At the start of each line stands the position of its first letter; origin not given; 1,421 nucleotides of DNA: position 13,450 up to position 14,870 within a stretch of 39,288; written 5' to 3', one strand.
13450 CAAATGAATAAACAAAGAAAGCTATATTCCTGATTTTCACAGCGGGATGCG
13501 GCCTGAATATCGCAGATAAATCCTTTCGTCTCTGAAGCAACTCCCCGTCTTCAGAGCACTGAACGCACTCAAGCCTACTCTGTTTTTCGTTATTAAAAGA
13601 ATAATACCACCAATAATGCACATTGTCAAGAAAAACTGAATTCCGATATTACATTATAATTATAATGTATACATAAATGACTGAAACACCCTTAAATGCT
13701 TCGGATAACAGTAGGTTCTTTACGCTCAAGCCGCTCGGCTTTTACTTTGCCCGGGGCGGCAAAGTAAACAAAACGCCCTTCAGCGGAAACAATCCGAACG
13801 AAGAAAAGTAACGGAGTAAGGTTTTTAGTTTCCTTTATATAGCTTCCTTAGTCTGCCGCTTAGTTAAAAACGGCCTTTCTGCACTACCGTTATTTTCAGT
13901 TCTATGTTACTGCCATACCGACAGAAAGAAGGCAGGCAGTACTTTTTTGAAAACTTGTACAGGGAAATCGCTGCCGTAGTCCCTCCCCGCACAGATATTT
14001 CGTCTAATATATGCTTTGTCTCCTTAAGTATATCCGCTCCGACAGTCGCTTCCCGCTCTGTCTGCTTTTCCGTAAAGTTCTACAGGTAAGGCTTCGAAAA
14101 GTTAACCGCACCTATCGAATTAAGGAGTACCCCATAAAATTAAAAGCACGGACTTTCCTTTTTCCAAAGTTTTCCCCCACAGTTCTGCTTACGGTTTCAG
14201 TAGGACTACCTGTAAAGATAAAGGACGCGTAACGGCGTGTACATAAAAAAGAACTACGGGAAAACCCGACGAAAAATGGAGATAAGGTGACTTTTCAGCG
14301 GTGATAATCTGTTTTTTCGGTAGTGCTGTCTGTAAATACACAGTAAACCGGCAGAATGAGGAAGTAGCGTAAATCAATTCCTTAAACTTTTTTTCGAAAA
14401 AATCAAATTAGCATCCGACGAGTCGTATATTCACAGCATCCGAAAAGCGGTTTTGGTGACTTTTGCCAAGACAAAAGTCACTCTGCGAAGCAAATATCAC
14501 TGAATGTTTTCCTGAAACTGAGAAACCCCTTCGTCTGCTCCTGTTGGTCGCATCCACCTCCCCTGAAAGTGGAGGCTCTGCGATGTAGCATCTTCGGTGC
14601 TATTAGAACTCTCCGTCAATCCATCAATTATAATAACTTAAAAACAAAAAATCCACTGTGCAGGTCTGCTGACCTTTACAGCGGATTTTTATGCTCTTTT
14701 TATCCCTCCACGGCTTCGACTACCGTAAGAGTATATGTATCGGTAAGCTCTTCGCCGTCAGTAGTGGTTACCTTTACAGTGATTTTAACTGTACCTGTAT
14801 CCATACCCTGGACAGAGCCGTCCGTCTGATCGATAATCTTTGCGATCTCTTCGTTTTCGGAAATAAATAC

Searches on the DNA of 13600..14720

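Call 8: search_rna_families(source=window, start=13600, end=14720, threshold=evalue, max_evalue=10)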
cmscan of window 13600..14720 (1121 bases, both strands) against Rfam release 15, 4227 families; matches with E-value up to 10: 4.
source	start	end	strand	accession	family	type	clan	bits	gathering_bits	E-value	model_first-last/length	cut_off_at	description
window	14152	14295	-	RF03922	MIR2119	Gene; miRNA;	-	24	73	1.9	1-188/188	no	MIR2119 microRNA precursor family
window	14647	14688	-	RF02944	c4-2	Gene; sRNA;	CL00128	23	41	0.059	1-79/79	no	c4-2 RNA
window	14349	14401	+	RF01716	PhotoRC-I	Cis-reg;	-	20.7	45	0.011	1-44/44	no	PhotoRC-I RNA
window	14649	14719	-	RF02844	RefA9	Gene; antisense;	-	19.3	49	4.2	1-64/64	no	Enterococcus sRNA A9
